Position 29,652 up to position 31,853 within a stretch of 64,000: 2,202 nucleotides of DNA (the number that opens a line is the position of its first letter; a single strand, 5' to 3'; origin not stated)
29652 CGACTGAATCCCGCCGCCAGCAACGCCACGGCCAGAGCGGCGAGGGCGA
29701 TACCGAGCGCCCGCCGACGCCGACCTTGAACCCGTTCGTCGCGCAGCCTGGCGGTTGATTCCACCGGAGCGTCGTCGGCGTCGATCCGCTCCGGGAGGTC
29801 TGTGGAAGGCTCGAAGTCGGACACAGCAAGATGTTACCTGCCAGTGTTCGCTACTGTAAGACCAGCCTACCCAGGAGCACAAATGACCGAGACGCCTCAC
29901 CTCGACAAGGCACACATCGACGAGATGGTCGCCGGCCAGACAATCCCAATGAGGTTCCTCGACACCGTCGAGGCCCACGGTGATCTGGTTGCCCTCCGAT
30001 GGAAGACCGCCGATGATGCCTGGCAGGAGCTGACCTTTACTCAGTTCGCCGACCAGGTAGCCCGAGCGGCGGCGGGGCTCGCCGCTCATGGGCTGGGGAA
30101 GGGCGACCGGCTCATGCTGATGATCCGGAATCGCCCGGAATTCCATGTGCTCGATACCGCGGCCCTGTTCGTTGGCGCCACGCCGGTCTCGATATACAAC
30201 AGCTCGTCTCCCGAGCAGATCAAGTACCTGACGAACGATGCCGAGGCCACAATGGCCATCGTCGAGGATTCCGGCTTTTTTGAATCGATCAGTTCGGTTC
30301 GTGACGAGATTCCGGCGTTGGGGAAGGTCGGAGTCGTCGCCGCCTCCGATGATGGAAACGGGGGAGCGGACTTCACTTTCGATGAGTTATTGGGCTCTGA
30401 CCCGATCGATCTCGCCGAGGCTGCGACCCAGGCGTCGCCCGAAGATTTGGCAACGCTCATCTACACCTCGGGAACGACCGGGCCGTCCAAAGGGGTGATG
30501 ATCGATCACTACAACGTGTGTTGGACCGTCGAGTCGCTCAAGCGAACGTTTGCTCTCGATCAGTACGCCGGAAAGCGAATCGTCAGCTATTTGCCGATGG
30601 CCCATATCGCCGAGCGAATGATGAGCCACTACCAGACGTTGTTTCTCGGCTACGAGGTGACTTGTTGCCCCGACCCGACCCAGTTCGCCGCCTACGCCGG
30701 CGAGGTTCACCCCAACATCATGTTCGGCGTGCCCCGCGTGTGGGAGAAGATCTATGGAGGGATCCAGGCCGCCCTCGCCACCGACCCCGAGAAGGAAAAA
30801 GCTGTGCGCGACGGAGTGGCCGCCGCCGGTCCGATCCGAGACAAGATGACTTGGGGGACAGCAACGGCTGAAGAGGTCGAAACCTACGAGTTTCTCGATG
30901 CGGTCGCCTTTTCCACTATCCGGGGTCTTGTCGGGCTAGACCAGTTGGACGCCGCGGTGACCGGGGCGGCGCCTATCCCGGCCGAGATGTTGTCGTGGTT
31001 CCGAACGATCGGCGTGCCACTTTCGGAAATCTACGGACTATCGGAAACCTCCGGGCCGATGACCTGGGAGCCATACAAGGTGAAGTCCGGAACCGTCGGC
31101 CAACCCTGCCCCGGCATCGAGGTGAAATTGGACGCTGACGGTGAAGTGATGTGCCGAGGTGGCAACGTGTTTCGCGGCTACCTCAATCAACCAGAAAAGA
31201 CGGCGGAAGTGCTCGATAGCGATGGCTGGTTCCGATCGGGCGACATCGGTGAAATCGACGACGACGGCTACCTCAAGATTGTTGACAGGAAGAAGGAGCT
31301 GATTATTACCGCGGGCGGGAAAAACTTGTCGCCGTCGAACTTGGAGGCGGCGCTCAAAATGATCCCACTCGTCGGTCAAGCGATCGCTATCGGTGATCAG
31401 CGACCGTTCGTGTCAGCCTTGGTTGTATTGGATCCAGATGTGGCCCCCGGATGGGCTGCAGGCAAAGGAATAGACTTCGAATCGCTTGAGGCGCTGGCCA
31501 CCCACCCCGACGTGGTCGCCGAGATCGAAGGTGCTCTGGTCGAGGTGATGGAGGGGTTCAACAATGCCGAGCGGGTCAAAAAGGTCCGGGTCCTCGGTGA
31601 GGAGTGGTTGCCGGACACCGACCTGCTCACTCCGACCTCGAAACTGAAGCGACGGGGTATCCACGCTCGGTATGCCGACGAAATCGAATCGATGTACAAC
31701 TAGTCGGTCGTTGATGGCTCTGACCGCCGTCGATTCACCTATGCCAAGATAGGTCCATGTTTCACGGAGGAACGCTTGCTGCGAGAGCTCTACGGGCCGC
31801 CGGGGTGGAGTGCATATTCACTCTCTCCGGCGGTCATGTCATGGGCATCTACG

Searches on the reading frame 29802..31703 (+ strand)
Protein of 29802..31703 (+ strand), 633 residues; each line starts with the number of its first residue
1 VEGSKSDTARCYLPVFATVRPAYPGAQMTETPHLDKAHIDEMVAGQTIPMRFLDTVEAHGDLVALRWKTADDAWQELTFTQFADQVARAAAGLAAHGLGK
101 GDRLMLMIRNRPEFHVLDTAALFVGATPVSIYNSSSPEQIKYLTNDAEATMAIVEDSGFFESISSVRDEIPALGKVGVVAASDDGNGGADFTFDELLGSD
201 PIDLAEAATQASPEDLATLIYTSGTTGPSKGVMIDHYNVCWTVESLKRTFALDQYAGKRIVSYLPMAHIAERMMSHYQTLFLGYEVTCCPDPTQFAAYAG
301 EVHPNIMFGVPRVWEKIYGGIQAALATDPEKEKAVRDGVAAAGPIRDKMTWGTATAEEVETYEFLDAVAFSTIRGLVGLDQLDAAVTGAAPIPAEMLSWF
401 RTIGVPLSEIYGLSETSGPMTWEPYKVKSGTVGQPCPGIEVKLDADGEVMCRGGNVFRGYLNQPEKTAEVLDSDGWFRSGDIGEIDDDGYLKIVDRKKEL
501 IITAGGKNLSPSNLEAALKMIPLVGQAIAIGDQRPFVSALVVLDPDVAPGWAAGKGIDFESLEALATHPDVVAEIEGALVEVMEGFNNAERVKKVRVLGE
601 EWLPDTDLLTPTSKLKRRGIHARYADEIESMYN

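Call 4: search_protein_families(library=pfam, proteins=[window:29802-31703:+])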
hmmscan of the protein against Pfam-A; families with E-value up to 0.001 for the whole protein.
window:29802-31703:+ (633 aa): 2 families
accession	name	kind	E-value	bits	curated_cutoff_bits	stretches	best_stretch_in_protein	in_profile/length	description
PF00501.34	AMP-binding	-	8.7e-72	242.5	29.9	1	55-461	4-384/384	AMP-binding enzyme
PF23562.2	AMP-binding_C_3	-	7.1e-07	30.1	20.8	1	500-633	3-121/124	AMP-binding enzyme C-terminal domain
